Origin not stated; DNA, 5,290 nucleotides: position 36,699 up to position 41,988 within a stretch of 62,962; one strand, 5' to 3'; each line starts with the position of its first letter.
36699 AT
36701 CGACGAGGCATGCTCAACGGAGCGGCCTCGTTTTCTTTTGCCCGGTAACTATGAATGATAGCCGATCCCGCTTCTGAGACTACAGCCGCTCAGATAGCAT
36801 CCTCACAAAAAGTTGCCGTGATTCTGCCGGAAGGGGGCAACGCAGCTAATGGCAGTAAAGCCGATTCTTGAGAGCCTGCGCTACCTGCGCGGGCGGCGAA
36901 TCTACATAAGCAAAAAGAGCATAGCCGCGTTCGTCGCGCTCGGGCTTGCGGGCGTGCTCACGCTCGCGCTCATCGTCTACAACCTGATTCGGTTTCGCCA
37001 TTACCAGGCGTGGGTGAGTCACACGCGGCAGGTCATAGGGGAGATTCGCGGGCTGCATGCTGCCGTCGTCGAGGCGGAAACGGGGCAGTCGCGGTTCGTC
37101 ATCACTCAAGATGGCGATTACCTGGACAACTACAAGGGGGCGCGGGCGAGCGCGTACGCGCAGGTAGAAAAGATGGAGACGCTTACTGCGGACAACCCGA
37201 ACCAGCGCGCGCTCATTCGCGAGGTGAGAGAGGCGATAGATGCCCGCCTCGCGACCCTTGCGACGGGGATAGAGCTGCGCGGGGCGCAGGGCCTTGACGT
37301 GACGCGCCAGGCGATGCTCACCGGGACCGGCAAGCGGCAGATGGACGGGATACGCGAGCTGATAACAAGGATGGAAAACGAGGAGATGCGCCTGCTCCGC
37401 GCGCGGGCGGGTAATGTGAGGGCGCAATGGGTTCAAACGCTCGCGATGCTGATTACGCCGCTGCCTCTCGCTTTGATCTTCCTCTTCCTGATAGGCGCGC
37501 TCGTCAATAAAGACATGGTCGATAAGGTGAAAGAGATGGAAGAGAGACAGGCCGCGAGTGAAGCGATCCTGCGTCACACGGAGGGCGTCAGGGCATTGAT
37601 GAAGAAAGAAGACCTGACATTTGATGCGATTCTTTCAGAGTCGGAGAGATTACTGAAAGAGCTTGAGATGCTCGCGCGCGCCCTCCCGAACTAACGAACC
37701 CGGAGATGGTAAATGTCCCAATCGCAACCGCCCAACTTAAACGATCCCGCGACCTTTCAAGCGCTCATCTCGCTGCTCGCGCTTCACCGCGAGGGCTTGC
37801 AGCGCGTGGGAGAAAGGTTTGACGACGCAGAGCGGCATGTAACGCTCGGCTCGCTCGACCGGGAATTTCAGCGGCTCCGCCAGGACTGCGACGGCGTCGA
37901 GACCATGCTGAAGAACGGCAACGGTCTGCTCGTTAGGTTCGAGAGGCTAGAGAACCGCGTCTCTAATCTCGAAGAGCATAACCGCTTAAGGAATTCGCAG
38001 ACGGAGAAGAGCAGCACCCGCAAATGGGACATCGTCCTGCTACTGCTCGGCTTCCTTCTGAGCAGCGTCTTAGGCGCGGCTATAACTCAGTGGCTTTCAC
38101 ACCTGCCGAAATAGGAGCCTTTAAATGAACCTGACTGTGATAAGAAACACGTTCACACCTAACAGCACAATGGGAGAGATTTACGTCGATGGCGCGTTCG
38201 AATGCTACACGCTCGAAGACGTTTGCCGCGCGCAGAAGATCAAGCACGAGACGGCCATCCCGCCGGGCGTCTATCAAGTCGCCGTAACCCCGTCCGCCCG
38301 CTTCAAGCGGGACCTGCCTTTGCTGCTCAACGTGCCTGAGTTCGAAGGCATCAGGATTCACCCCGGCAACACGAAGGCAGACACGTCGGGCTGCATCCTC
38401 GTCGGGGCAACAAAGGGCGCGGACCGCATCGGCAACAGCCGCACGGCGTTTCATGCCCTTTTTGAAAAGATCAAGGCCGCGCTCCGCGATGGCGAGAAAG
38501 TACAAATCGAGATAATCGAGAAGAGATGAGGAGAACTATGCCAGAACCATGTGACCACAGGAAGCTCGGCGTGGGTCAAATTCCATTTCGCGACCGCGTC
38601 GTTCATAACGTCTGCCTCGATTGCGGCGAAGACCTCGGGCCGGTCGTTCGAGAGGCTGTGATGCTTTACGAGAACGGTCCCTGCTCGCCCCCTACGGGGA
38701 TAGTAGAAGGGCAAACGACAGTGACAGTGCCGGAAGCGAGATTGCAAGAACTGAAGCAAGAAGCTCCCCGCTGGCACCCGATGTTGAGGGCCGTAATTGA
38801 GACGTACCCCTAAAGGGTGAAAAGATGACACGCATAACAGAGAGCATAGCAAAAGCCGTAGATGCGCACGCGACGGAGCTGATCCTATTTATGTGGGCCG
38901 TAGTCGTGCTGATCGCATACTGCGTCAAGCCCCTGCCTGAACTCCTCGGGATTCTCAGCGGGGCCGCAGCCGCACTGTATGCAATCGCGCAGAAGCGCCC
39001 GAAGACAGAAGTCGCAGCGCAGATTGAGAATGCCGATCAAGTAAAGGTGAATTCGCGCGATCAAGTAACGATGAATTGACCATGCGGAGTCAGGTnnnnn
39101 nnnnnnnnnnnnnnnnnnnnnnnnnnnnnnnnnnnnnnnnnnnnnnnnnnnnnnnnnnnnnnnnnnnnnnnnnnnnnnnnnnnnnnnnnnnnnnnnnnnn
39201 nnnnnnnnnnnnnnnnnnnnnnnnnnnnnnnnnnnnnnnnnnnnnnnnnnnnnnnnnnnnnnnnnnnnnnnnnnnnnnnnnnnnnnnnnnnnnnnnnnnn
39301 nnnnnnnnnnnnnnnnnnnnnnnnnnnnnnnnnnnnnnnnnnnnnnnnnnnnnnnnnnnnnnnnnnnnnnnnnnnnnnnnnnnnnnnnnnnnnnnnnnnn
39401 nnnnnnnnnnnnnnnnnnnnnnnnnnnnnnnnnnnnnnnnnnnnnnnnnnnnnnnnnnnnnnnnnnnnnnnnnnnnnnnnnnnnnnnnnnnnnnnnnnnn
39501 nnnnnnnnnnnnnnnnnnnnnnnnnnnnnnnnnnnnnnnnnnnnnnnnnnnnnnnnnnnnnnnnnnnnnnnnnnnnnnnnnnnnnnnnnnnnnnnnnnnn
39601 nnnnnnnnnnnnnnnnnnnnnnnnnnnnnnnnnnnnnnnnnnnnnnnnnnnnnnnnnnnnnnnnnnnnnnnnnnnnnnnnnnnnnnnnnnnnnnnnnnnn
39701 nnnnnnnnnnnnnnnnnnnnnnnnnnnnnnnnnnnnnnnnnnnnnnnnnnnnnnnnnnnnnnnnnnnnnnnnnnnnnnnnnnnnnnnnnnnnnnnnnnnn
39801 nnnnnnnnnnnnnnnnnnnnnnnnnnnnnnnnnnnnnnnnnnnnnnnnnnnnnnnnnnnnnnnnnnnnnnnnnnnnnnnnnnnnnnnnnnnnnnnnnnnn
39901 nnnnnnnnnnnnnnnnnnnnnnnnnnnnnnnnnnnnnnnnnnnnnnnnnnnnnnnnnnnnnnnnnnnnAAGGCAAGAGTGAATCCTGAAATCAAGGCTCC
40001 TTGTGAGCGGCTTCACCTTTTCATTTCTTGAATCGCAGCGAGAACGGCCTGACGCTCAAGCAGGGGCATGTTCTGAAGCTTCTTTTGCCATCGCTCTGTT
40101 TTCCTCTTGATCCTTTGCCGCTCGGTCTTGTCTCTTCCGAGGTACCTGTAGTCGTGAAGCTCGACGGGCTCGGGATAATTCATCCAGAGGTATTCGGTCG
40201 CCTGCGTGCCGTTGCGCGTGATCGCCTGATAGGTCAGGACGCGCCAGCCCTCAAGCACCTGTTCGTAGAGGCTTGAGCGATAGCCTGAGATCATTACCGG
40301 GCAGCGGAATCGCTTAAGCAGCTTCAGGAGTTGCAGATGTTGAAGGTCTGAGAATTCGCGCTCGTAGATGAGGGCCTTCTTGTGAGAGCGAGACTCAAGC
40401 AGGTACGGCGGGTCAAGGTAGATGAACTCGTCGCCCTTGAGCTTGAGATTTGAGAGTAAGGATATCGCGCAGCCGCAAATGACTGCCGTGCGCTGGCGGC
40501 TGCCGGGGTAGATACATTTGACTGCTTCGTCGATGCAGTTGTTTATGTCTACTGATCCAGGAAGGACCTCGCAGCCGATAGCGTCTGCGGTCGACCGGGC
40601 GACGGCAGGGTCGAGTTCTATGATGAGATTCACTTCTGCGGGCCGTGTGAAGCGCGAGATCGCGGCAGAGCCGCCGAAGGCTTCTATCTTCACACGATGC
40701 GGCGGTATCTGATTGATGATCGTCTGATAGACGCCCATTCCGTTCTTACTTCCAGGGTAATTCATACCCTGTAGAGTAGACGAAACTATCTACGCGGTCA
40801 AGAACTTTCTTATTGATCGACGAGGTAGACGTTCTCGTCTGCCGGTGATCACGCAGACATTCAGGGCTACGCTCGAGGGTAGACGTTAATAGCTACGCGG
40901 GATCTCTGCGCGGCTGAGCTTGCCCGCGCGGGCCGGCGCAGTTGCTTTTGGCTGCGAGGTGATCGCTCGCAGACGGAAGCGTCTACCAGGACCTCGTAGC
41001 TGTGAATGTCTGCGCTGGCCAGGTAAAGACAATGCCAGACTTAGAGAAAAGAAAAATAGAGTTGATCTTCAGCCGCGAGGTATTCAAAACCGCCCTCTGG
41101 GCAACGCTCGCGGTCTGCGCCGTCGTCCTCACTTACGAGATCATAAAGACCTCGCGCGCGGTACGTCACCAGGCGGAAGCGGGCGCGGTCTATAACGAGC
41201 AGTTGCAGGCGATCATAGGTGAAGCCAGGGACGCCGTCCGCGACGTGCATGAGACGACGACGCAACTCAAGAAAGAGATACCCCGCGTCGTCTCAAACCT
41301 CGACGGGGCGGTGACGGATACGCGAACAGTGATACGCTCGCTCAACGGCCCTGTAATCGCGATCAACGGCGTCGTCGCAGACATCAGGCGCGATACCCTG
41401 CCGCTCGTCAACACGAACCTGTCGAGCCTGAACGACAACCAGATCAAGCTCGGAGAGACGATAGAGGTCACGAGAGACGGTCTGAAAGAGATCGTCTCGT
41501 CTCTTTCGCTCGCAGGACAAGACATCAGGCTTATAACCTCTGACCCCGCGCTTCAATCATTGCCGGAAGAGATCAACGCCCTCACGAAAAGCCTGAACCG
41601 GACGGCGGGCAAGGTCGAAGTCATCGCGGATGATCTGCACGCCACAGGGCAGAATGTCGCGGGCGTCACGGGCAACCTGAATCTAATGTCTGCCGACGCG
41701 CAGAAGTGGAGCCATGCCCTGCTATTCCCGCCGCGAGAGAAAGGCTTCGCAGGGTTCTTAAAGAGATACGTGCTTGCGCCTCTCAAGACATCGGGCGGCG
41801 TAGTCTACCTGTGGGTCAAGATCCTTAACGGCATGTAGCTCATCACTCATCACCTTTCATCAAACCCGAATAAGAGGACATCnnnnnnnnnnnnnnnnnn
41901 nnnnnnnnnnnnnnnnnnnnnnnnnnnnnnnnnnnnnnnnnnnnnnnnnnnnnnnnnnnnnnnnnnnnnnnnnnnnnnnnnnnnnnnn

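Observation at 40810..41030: Palindrome-dense non-coding cassette of ~210 bp present three times at module boundaries (two direct, one inverted)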

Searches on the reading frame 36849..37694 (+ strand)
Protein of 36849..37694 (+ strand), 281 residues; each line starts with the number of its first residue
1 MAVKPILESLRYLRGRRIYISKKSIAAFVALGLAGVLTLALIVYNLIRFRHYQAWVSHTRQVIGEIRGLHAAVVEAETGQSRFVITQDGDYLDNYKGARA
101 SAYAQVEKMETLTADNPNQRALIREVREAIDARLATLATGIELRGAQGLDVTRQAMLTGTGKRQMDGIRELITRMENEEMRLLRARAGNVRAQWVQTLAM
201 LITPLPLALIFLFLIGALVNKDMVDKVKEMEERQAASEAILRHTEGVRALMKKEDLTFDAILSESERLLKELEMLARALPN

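Call 68: search_protein_families(library=pfam, proteins=[window:36849-37694:+], max_evalue=0.05)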
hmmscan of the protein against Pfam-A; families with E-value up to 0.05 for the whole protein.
window:36849-37694:+ (281 aa): 2 families
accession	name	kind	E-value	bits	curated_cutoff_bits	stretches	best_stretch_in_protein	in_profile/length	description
PF05227.19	CHASE3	-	2.7e-35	121.7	28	1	53-187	2-136/138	CHASE3 domain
PF07264.17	EI24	-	0.0039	17.8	32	1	190-239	57-103/199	Sulfate transporter CysZ/Etoposide-induced protein 2.4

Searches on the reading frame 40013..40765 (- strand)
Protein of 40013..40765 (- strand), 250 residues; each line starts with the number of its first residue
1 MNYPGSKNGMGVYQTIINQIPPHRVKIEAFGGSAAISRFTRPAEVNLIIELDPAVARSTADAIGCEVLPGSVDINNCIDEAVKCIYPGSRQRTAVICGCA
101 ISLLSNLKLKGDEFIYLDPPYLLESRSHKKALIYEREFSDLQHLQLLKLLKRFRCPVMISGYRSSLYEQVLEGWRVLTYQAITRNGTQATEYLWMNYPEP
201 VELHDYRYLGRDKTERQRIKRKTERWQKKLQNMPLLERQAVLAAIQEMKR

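Call 14: search_protein_families(library=pfam, proteins=[window:40013-40765:-], max_evalue=0.01)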
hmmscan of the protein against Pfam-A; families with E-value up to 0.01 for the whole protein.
window:40013-40765:- (250 aa): 1 family
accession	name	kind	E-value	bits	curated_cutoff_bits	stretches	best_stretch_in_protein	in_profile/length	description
PF02086.21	MethyltransfD12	-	1.5e-06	28.6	22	1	109-173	173-241/253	D12 class N6 adenine-specific DNA methyltransferase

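Call 15: search_protein_families(library=phrogs, proteins=[window:40013-40765:-], max_evalue=0.001)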
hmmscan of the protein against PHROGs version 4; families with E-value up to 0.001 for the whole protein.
window:40013-40765:- (250 aa): 2 families
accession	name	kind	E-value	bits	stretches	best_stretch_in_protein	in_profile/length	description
phrog_56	-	other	3.3e-26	93.7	1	95-248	222-385/647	DNA methyltransferase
phrog_1996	-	other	8.1e-18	65.8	1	91-198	35-142/150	DNA methyltransferase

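Call 18: find_encoding_contigs(protein=window:40013-40765:-, flank=3000, max_places=10)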
Protein window:40013-40765:- (250 aa): 3 contigs read that carry it; 3 places shown.
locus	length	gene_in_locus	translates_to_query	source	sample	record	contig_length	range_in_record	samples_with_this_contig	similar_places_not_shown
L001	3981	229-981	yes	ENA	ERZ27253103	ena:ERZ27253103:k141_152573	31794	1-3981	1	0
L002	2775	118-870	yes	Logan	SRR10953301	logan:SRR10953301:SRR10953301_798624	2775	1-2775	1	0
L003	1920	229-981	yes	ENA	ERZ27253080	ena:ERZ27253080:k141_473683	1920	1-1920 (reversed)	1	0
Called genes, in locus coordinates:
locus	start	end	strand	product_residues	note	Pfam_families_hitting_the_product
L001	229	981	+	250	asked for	PF02086:MethyltransfD12 (weak)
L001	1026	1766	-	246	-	PF01555:N6_N4_Mtase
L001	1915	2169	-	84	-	-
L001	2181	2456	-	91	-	-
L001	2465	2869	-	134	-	PF18925:DUF5675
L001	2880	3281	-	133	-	-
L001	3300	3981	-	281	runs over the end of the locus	PF05227:CHASE3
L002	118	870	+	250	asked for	PF02086:MethyltransfD12 (weak)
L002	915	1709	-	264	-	PF01555:N6_N4_Mtase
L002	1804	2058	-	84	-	-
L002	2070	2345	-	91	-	-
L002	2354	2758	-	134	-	PF18925:DUF5675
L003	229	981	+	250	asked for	PF02086:MethyltransfD12 (weak)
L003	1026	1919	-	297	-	?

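Call 23: find_related_loci(query=window:40013-40765:-, collection=viral_contigs, flank=6000)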
Query window:40013-40765:- (250 aa) in viral_contigs; peptide patterns used: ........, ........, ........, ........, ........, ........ (x = any residue, [..] = any of these).
18 stretches matched a pattern; 9 encode a relative of the query (tblastn E <= 1e-3); 9 distinct loci.
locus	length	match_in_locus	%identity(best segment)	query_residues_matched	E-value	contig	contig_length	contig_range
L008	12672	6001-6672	46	1-249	2e-66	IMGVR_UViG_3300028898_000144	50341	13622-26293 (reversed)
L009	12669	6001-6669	44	1-250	4e-65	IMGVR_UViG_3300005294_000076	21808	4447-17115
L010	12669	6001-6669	44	1-250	4e-65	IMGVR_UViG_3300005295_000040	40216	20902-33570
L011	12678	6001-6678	43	2-246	2e-62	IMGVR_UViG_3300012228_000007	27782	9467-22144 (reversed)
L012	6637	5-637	49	11-247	8e-60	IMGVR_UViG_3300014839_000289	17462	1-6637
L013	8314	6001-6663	43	2-246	9e-60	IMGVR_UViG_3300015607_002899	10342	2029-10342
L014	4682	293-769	49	95-249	2e-44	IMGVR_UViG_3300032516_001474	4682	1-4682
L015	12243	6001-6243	45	114-197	2e-18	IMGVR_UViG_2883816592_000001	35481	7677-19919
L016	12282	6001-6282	40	100-197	3e-17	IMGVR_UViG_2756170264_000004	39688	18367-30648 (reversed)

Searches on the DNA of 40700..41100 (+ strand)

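Call 7: search_dna_similar(query=window:40780-41040:+, collection=phages, mode=distant, max_rows=40)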
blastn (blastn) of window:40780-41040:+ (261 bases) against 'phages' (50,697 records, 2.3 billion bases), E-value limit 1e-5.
No match.

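Call 59: search_rna_families(source=window, start=40700, end=41100, threshold=evalue, max_evalue=10)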
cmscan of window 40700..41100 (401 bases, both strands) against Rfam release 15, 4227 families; matches with E-value up to 10: 2.
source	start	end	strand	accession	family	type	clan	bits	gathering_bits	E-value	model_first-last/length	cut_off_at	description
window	40905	40980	+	RF03211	mir-666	Gene; miRNA;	-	20.8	70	0.24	1-86/86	no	mir-666 microRNA precursor family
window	40939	41007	+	RF03903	mir-679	Gene; miRNA;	-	14.3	80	4.9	1-74/74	no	mir-679 microRNA precursor family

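Call 95: search_dna_similar(query=window:40800-41035:+, collection=plasmids, mode=distant, max_evalue=0.001)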
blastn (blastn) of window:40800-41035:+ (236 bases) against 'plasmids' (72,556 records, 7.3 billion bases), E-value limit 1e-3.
No match.

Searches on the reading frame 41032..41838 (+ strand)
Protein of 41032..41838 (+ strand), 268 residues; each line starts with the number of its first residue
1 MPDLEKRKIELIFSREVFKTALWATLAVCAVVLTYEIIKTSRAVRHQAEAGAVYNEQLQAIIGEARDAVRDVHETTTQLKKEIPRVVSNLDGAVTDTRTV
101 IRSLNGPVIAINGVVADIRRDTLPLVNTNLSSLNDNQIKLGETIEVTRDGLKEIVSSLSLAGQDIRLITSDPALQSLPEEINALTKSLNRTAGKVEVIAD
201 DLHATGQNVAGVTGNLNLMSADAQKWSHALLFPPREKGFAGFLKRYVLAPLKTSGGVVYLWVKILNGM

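Call 14: search_protein_families(library=pfam, proteins=[window:41032-41838:+], max_evalue=0.01)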
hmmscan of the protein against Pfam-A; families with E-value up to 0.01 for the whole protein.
window:41032-41838:+ (268 aa): 2 families
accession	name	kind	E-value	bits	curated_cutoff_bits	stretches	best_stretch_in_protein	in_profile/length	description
PF06103.16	DUF948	-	2.2e-06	28.2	37.2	0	26-105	10-88/89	Bacterial protein of unknown function (DUF948)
PF07889.17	DUF1664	-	0.0027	18.2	34.6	0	64-122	45-103/124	Protein of unknown function (DUF1664)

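Call 15: search_protein_families(library=phrogs, proteins=[window:41032-41838:+], max_evalue=0.001)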
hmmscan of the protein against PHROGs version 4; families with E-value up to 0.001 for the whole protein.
window:41032-41838:+ (268 aa): 0 families

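Call 45: find_homologous_proteins(query=window:41032-41838:+)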
Query window:41032-41838:+ (268 aa): 5 proteins with E <= 0.001 among 1304 candidates.
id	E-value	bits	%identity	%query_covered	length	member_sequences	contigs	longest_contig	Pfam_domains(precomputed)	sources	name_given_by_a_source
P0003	1.5e-167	573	100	100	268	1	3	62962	PF28544.1,PF06103.17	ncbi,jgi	ncbi:MAG TPA: hypothetical protein VF747_06420 [Blastocatellia bacterium]|jgi:hypothetical protein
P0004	1.7e-167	573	100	100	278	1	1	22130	PF28544.1,PF06103.17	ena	-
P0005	3.3e-127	441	75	99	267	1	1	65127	PF28544.1,PF06103.17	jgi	jgi:methyl-accepting chemotaxis protein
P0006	2.0e-57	213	44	99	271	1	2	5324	-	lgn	-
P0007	9.2e-39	152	38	98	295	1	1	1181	PF06103.17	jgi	-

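Call 46: find_encoding_contigs(protein=P0005, flank=10000)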
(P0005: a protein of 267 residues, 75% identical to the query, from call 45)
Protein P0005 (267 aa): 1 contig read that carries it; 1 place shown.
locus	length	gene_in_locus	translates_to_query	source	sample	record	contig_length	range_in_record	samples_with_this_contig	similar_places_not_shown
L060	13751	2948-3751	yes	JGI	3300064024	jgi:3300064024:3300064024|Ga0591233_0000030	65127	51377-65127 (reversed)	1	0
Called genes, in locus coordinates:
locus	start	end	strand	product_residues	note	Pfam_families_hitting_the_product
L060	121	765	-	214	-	-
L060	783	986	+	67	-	-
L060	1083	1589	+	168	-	PF00072:Response_reg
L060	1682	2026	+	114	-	-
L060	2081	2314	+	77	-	PF11213:DUF3006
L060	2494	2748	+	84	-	-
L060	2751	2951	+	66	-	-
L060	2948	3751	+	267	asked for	PF06103:DUF948 (faint), PF28544:Helical_needle (faint)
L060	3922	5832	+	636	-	-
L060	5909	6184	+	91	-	-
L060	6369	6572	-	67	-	-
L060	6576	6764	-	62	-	-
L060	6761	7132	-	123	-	-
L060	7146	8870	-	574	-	PF01935:DUF87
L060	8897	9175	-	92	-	-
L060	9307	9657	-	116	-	PF03819:MazG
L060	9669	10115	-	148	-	-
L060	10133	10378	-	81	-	-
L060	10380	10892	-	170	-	PF12728:HTH_17, PF13338:AbiEi_4 (faint), PF12728:HTH_17 (weak)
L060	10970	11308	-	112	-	-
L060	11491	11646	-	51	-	-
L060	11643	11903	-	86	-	-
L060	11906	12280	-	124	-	-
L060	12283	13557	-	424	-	PF00145:DNA_methylase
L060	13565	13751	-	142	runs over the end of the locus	-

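Call 47: find_encoding_contigs(protein=P0006, flank=10000)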
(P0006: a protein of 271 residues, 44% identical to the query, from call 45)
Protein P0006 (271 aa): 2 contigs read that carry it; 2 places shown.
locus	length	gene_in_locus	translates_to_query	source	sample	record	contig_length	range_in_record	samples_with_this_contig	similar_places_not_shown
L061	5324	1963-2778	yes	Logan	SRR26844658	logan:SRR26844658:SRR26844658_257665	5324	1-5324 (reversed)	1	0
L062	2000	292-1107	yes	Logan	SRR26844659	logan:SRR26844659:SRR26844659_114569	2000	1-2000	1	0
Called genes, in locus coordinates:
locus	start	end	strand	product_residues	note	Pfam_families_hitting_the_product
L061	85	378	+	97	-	-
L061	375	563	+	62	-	-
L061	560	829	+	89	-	PF12728:HTH_17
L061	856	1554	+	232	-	PF01510:Amidase_2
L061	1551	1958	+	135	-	-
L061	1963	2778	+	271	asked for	-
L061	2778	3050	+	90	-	-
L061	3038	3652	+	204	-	-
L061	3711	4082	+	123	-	-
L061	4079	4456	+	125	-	-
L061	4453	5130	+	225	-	-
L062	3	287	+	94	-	?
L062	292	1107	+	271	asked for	-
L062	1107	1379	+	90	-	-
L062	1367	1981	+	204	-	-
